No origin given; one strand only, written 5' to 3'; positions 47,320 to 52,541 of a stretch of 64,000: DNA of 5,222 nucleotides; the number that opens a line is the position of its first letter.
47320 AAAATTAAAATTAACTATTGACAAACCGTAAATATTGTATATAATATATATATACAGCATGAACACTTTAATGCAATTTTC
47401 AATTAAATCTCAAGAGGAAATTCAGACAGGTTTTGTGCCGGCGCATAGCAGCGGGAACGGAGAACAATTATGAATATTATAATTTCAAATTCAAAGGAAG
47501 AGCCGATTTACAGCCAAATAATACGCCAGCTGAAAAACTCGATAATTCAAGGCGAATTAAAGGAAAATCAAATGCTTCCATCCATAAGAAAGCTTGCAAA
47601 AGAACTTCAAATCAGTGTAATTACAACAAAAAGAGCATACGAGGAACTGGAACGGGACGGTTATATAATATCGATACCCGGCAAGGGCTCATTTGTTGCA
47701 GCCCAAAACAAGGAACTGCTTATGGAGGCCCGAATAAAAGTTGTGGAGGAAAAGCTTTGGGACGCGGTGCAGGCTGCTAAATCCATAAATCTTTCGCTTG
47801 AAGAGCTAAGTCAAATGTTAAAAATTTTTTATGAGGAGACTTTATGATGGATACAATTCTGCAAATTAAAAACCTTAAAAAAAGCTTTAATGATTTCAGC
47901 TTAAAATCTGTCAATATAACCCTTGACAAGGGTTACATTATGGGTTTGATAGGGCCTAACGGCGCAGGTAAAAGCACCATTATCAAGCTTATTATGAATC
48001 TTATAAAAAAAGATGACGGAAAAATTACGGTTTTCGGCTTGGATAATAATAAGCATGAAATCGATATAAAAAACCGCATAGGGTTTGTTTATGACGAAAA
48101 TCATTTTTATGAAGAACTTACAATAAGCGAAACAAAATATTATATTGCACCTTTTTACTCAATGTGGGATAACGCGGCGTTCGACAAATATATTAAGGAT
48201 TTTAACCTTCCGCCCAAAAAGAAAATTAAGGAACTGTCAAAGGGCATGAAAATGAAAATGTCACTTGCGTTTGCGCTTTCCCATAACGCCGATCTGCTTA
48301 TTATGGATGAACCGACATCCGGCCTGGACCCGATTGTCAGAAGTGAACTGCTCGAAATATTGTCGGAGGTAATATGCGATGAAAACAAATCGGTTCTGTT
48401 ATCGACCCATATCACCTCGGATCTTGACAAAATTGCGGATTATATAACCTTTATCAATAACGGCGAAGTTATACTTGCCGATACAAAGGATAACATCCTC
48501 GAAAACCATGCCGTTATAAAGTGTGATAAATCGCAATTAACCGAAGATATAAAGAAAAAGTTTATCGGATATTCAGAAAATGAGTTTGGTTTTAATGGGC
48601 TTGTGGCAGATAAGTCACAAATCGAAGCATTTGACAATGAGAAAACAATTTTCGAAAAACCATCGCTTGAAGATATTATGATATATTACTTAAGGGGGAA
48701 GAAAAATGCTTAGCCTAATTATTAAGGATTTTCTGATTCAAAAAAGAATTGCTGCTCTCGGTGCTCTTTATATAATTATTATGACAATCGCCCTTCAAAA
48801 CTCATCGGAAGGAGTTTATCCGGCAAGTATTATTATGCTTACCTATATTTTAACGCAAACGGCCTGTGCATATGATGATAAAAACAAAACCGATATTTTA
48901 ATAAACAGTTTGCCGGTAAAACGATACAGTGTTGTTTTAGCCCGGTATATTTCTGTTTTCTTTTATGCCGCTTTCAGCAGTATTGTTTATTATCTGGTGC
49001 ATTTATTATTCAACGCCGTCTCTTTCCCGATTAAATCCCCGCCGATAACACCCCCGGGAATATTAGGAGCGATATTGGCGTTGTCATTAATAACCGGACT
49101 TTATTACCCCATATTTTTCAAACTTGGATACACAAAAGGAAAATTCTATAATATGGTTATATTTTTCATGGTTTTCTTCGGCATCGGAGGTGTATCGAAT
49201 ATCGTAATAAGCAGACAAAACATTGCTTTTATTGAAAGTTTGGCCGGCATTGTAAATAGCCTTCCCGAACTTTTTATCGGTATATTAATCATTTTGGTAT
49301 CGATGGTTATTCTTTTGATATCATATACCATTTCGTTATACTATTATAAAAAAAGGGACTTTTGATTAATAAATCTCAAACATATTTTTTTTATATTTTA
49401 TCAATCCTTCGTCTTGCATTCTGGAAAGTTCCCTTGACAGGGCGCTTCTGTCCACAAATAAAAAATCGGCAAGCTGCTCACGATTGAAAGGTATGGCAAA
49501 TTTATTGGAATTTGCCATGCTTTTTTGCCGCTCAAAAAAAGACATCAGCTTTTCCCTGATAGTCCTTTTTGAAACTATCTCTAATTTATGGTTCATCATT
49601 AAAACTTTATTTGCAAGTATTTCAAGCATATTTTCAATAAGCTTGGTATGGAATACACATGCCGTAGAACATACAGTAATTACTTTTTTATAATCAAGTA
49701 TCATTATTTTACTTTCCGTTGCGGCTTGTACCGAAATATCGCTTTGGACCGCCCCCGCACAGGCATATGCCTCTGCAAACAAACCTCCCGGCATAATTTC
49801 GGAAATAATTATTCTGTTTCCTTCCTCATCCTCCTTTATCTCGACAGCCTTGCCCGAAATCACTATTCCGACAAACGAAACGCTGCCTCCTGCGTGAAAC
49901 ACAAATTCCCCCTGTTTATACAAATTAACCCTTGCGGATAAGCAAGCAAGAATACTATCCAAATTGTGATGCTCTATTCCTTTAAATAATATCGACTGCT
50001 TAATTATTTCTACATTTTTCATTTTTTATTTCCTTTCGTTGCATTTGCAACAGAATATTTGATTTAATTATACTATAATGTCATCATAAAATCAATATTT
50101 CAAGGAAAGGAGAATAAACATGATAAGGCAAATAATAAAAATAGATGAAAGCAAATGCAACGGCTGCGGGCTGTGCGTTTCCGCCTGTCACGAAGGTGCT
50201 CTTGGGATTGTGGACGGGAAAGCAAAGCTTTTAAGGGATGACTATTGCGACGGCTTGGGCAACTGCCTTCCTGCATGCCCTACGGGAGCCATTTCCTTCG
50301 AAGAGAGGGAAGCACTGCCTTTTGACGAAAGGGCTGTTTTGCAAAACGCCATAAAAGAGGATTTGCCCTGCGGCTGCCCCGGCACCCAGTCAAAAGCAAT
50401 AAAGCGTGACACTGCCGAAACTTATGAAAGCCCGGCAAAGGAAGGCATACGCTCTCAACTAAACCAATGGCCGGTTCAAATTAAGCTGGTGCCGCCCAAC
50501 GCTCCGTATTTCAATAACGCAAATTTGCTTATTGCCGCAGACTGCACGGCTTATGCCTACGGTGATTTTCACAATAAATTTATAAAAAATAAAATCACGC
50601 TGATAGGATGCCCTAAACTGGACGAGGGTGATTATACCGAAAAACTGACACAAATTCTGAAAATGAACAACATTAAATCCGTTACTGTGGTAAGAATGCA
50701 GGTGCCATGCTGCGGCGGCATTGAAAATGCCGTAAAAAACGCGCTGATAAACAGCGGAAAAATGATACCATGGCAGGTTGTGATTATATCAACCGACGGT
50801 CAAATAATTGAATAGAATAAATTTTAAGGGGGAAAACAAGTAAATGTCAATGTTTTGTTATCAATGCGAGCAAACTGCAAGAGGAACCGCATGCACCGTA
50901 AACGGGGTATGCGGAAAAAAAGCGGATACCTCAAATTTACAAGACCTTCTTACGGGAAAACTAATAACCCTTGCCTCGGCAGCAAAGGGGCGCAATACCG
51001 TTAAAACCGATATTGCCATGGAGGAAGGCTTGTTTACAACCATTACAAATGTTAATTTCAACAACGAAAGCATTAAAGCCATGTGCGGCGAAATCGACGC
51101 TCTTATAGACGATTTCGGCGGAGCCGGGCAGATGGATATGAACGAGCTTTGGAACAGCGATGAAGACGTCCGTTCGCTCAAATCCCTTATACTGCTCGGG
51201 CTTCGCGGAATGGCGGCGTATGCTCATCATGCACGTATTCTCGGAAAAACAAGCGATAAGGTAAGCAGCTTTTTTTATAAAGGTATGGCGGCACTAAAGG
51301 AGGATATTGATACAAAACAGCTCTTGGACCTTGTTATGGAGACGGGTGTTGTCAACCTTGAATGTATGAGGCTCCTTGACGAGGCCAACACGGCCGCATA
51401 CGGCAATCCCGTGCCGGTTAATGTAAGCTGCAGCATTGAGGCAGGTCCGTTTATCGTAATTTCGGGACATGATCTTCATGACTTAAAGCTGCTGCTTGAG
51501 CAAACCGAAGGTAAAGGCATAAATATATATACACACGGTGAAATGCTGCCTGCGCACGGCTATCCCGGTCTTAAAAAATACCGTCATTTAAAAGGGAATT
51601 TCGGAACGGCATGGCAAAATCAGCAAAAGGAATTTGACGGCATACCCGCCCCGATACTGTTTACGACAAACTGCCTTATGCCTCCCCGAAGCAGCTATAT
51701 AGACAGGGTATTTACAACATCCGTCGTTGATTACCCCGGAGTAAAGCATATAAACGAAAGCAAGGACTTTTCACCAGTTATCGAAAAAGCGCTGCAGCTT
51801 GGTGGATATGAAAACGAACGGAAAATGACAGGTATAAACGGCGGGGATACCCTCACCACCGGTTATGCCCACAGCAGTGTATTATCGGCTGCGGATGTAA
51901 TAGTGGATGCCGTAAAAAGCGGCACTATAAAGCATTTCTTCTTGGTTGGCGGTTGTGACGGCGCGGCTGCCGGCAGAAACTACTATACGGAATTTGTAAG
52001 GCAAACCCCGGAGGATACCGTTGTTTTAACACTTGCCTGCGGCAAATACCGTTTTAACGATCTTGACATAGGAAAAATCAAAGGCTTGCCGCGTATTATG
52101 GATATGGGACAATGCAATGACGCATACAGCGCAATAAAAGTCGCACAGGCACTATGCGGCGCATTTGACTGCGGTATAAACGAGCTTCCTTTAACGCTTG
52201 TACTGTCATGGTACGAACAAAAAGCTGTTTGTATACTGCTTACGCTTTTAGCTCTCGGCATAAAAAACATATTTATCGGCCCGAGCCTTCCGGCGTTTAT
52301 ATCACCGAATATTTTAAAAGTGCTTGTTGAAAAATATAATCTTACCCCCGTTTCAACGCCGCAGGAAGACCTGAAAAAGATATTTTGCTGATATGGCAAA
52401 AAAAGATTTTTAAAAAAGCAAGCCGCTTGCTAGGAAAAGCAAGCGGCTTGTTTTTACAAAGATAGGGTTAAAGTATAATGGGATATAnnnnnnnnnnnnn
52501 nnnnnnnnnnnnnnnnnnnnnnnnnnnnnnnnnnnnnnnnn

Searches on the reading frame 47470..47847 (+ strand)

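Call 55: search_protein_families(library=pfam, proteins=[window:47470-47847:+])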
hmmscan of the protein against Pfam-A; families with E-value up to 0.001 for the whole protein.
window:47470-47847:+ (125 aa): 4 families
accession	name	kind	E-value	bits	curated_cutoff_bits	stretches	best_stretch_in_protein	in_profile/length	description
PF00392.27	GntR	-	3.4e-16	59.1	27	1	14-76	2-64/64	Bacterial regulatory proteins, gntR family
PF13730.12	HTH_36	-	3.6e-05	23.9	25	1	32-66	21-55/55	Helix-turn-helix domain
PF13412.12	HTH_24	-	9.3e-05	22.4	21.9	1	38-66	19-47/48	Winged helix-turn-helix DNA-binding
PF01726.22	LexA_DNA_bind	-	0.00016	21.8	23.7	1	25-72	14-62/65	LexA DNA binding domain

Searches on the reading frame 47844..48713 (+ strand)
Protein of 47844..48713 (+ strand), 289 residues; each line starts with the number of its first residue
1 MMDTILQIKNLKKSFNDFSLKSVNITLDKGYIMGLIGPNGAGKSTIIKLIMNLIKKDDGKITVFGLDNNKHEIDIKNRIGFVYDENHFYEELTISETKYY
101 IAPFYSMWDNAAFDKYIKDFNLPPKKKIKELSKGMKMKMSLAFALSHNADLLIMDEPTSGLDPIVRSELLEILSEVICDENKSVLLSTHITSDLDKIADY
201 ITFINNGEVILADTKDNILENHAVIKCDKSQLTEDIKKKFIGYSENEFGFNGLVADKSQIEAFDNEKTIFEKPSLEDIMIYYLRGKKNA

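Call 55: search_protein_families(library=pfam, proteins=[window:47844-48713:+])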
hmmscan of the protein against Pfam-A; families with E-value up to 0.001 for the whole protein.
window:47844-48713:+ (289 aa): 4 families
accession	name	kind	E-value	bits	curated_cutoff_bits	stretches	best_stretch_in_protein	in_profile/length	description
PF00005.33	ABC_tran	-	2.8e-28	99.7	25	1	20-159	1-137/137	ABC transporter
PF13304.12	AAA_21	-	6.6e-14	53.1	27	2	130-189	237-298/304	AAA domain, putative AbiEii toxin, Type IV TA system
PF13175.12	AAA_15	-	1.4e-05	25.4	32.1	1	19-140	13-150/374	AAA ATPase domain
PF02463.25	SMC_N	-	9.4e-05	22.4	40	0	13-176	8-186/220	RecF/RecN/SMC N terminal domain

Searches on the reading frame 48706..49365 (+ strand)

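Call 55: search_protein_families(library=pfam, proteins=[window:48706-49365:+])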
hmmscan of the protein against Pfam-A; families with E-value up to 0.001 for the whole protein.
window:48706-49365:+ (219 aa): 1 family
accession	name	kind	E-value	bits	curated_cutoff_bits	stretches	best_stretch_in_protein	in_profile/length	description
PF13346.12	ABC2_membrane_5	-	2.9e-32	112.3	25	1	3-215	1-205/205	ABC-2 family transporter protein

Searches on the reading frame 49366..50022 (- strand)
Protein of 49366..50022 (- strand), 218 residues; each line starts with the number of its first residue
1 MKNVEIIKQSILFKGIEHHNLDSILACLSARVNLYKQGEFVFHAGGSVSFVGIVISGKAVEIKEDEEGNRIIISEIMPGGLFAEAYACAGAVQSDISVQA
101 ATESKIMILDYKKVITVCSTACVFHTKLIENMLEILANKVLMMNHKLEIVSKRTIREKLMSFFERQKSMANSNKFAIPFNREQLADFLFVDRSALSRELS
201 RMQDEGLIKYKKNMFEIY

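Call 55: search_protein_families(library=pfam, proteins=[window:49366-50022:-])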
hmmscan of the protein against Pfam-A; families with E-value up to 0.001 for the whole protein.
window:49366-50022:- (218 aa): 2 families
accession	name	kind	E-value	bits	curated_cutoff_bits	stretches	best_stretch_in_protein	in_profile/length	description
PF00027.35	cNMP_binding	-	4.8e-11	42.9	27.5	1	35-119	4-87/89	Cyclic nucleotide-binding domain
PF13545.12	HTH_Crp_2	-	9.4e-09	35.6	27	1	171-212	15-57/70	Crp-like helix-turn-helix domain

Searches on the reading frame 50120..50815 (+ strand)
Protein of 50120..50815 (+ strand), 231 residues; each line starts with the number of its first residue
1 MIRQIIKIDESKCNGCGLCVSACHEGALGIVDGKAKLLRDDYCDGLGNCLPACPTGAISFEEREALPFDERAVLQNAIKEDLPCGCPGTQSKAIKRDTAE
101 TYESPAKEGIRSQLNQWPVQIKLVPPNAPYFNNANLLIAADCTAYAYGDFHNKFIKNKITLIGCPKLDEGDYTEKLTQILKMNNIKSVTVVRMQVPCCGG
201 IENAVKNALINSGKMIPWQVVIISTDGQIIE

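Call 55: search_protein_families(library=pfam, proteins=[window:50120-50815:+])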
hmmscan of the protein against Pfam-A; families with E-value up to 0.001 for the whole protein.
window:50120-50815:+ (231 aa): 10 families
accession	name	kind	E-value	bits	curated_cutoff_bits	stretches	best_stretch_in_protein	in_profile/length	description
PF00037.32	Fer4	-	1.7e-12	47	21.1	2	6-23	1-18/24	4Fe-4S binding domain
PF12838.12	Fer4_7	-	2.9e-11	44.1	27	1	12-57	1-52/52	4Fe-4S dicluster domain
PF12837.12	Fer4_6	-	1.4e-10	41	25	1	5-28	1-24/24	4Fe-4S binding domain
PF13237.11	Fer4_10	-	8.3e-09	35.7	25.5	1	6-54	2-53/53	4Fe-4S dicluster domain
PF14697.11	Fer4_21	-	8.2e-08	32.7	35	1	7-59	2-58/59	4Fe-4S dicluster domain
PF13187.11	Fer4_9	-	1.2e-06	28.9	27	1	12-58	1-52/52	4Fe-4S dicluster domain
PF12797.12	Fer4_2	-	4.7e-06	26.7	24.5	1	6-24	3-21/22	4Fe-4S binding domain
PF13484.11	Fer4_16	-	6.2e-05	24.1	30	0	45-64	4-23/66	4Fe-4S double cluster binding domain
PF25160.1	LdpA_Fe-S-bd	-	0.00021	21.4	27.6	0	40-60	25-45/49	LdpA Fe-S cluster-binding domain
PF13459.11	Fer4_15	-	0.00089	20.4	22.4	0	6-39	1-34/66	4Fe-4S single cluster domain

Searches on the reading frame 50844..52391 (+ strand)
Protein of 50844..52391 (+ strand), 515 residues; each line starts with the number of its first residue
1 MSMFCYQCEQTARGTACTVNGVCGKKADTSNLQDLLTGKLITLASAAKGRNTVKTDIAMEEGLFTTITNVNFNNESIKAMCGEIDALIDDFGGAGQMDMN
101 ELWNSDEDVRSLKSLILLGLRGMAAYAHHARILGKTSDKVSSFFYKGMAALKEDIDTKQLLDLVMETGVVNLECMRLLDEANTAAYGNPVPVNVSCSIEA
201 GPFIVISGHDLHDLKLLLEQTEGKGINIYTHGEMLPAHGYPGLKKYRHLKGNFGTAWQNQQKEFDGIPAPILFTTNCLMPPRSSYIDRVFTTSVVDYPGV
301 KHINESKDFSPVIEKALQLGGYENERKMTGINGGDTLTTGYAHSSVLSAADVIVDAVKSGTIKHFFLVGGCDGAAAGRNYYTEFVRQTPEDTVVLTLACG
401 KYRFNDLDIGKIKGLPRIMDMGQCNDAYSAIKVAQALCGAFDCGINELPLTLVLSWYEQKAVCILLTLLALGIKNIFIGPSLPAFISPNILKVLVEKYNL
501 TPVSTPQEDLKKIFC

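Call 55: search_protein_families(library=pfam, proteins=[window:50844-52391:+])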
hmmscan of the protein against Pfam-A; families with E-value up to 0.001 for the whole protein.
window:50844-52391:+ (515 aa): 1 family
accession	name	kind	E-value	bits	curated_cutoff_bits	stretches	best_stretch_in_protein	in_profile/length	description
PF03063.25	Prismane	-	1.6e-161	538.9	27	1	3-511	1-513/513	Prismane/CO dehydrogenase family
